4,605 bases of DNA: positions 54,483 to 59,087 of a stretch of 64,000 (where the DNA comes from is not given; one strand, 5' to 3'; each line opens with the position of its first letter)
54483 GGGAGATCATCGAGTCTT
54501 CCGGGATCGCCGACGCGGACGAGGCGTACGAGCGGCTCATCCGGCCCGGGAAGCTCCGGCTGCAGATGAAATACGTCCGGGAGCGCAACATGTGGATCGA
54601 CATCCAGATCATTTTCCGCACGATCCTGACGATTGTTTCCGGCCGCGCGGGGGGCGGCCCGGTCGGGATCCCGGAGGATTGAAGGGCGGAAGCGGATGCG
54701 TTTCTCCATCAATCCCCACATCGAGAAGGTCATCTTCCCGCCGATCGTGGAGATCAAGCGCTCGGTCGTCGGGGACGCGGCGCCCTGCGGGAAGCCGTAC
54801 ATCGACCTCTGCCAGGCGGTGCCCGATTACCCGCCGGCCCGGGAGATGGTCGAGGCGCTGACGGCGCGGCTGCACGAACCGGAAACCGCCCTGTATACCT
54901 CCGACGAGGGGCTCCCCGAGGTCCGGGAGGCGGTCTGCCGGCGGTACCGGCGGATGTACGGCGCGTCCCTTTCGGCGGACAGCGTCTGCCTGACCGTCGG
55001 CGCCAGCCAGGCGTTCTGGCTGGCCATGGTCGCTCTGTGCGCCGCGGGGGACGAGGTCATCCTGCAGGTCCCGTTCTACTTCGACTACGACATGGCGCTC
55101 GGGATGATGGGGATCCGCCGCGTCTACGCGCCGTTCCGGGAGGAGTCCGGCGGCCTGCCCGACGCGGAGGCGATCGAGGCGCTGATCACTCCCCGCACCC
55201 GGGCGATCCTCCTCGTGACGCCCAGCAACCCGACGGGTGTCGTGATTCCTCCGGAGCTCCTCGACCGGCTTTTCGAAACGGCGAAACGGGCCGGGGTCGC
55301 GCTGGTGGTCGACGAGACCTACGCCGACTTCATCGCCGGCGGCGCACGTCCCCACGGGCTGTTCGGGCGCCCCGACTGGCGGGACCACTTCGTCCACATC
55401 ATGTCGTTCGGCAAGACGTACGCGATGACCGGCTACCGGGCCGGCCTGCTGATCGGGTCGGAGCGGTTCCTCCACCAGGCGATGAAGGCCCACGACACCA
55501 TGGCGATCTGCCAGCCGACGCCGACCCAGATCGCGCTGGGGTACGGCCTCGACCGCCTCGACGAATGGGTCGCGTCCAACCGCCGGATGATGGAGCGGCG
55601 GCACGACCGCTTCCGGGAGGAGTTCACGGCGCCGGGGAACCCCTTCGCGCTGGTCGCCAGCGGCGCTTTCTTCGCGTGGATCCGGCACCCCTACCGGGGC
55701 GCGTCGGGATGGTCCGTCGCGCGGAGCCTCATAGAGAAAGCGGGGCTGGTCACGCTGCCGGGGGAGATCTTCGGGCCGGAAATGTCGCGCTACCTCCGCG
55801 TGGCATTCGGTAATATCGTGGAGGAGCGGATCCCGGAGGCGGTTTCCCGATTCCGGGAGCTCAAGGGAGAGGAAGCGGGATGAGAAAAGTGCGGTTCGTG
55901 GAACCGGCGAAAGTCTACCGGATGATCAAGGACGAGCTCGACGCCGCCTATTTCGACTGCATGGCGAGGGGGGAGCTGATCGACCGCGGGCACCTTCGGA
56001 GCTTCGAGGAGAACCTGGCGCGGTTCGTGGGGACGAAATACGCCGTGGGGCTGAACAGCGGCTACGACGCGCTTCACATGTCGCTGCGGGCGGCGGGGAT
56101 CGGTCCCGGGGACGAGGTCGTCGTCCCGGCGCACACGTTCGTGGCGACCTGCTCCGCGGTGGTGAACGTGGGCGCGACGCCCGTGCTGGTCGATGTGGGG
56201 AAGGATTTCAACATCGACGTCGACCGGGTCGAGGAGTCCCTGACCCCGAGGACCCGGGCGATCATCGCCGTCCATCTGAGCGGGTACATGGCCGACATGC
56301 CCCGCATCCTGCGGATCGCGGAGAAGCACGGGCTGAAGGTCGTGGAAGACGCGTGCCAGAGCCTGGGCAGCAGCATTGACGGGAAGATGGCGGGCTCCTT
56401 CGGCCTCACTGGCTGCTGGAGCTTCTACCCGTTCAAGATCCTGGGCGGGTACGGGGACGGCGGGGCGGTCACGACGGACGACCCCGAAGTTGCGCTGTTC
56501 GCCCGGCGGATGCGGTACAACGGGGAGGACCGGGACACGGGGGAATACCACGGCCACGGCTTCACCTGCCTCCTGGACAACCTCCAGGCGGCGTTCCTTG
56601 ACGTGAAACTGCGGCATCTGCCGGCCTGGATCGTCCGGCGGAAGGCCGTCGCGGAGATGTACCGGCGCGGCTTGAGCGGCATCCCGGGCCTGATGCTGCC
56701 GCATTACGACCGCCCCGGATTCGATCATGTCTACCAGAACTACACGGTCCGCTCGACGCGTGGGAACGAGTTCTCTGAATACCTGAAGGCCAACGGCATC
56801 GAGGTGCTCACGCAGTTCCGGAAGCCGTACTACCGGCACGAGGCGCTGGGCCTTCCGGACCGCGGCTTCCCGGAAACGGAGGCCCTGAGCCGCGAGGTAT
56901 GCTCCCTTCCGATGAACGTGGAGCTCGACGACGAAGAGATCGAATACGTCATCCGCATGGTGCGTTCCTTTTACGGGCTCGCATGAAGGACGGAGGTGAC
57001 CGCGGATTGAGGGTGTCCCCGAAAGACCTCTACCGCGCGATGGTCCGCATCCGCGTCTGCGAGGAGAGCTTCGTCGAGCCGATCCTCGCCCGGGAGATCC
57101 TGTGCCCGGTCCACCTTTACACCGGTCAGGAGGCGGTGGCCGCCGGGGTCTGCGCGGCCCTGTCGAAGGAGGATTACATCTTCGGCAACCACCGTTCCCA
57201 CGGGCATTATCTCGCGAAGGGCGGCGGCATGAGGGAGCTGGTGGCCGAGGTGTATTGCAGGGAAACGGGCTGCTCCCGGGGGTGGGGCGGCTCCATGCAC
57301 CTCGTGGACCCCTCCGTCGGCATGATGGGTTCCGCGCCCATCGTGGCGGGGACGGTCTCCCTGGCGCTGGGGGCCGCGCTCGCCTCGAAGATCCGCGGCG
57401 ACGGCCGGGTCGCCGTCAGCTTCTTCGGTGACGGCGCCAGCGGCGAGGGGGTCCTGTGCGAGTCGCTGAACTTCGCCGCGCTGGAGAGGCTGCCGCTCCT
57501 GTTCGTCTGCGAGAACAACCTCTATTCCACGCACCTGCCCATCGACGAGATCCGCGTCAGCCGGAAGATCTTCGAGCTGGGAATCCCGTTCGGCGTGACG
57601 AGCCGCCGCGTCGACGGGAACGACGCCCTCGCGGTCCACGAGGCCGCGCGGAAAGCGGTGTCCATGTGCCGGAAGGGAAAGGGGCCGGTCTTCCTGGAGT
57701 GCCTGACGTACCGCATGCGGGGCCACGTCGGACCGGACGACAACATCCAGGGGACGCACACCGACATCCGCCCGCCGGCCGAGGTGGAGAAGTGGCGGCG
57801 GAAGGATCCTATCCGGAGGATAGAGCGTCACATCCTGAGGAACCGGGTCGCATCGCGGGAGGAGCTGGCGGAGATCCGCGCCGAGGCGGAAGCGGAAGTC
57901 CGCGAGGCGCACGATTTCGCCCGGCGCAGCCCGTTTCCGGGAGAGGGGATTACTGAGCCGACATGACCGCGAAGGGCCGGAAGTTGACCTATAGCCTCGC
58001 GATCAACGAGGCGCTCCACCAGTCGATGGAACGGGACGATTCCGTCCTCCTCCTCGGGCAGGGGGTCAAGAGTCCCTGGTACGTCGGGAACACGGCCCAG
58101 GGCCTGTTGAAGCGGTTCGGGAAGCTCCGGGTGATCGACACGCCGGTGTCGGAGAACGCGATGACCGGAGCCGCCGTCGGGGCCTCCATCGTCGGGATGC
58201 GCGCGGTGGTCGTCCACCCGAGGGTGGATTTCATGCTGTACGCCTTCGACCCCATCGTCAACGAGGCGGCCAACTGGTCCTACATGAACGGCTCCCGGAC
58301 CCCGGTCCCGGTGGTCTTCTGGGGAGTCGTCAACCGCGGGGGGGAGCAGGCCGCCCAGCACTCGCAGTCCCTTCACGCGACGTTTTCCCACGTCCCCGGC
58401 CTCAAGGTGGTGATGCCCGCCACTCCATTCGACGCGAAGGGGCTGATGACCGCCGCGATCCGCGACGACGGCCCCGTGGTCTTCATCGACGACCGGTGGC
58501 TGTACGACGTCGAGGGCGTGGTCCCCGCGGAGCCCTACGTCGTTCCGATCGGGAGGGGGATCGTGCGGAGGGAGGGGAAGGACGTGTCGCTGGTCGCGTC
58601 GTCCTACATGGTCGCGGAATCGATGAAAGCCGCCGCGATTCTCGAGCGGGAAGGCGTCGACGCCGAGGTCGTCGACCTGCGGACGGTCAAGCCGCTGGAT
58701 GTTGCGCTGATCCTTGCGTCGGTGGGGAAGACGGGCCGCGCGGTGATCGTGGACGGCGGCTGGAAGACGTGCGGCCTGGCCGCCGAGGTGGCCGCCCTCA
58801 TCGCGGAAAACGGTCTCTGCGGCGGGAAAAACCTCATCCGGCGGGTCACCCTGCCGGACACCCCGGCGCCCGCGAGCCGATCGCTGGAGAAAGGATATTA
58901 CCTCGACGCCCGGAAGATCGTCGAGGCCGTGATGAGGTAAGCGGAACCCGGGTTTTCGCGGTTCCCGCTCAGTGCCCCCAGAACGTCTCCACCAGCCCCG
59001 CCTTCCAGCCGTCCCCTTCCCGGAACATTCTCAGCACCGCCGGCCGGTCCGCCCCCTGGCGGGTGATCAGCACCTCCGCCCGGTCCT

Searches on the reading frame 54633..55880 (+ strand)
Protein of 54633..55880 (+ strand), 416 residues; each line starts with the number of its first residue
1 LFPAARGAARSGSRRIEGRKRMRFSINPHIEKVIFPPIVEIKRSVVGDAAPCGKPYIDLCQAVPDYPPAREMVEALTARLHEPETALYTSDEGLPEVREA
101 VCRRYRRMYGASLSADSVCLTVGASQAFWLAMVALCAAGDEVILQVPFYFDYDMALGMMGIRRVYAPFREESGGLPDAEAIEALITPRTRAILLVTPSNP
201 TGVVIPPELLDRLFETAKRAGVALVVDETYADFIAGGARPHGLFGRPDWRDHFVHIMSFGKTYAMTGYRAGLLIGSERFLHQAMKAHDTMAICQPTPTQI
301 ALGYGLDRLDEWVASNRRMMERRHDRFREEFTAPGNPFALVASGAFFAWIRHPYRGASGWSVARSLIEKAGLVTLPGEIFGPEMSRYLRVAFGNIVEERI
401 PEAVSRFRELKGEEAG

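Call 35: search_protein_families(library=pfam, proteins=[window:54633-55880:+], max_evalue=0.001)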
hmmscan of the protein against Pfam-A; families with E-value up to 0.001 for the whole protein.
window:54633-55880:+ (416 aa): 4 families
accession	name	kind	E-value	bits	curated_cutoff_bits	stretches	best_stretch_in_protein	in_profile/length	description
PF00155.27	Aminotran_1_2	-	5.4e-51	174.3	19.7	1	55-407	2-361/361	Aminotransferase class I and II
PF01053.26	Cys_Met_Meta_PP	-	5.3e-06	25.7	27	1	118-231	71-177/381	Cys/Met metabolism PLP-dependent enzyme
PF01041.23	DegT_DnrJ_EryC1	-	2.9e-05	23.9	19.8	1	122-230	46-148/360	DegT/DnrJ/EryC1/StrS aminotransferase family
PF01212.27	Beta_elim_lyase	-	0.00016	21.5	27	1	70-228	12-169/288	Beta-eliminating lyase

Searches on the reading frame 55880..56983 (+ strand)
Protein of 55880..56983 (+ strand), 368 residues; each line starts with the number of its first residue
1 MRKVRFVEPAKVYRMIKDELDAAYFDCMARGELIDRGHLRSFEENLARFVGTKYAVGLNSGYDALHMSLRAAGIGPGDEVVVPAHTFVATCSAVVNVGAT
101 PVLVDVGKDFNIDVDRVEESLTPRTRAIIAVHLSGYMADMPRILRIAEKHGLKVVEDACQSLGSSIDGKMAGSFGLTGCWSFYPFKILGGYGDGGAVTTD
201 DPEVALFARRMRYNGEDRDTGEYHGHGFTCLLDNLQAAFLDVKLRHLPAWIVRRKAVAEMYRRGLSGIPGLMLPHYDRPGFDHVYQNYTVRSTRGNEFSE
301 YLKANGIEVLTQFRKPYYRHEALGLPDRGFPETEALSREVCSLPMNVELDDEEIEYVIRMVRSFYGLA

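Call 35: search_protein_families(library=pfam, proteins=[window:55880-56983:+], max_evalue=0.001)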
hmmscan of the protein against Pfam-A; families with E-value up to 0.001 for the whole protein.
window:55880-56983:+ (368 aa): 5 families
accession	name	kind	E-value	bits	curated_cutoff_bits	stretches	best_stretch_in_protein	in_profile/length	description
PF01041.23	DegT_DnrJ_EryC1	-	3.8e-95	319.6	19.8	1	18-361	5-359/360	DegT/DnrJ/EryC1/StrS aminotransferase family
PF00155.27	Aminotran_1_2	-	1.6e-08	34.6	19.7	1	26-129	31-151/361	Aminotransferase class I and II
PF00266.25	Aminotran_5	-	4.3e-06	26.4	21.5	1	64-164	76-182/371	Aminotransferase class-V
PF01053.26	Cys_Met_Meta_PP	-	3.2e-05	23.1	27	1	41-159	56-175/381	Cys/Met metabolism PLP-dependent enzyme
PF01212.27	Beta_elim_lyase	-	3.3e-05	23.8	27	1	40-159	35-170/288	Beta-eliminating lyase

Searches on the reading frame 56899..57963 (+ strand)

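Call 35: search_protein_families(library=pfam, proteins=[window:56899-57963:+], max_evalue=0.001)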
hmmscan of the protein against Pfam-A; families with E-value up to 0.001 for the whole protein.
window:56899-57963:+ (355 aa): 3 families
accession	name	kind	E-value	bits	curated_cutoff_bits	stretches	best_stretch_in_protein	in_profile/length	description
PF00676.26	E1_dh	-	2.7e-68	230.6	22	1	48-347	3-297/300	Dehydrogenase E1 component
PF13292.11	DXP_synthase_N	-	6.2e-05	22.8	21.2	1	152-212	116-176/274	1-deoxy-D-xylulose-5-phosphate synthase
PF02775.26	TPP_enzyme_C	-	0.00042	20.6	21.9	0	123-207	2-82/151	Thiamine pyrophosphate enzyme, C-terminal TPP binding domain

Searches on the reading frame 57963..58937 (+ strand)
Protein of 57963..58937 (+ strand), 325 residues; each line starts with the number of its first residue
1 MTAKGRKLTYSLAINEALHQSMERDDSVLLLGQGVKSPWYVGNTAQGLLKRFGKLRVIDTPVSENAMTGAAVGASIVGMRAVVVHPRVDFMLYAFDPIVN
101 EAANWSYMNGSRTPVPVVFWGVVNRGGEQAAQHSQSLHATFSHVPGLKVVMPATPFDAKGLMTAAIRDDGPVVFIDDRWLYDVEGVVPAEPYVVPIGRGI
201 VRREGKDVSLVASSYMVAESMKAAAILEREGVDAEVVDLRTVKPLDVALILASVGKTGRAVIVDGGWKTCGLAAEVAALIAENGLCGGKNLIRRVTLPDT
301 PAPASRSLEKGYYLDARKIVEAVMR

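Call 35: search_protein_families(library=pfam, proteins=[window:57963-58937:+], max_evalue=0.001)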
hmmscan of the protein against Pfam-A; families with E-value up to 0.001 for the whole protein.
window:57963-58937:+ (325 aa): 2 families
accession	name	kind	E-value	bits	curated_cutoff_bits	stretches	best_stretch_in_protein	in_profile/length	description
PF02780.25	Transketolase_C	-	1.2e-35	122.5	25.9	1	197-319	1-124/124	Transketolase, C-terminal domain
PF02779.29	Transket_pyr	-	1.2e-31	110.2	27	1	7-181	2-172/174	Transketolase, pyrimidine binding domain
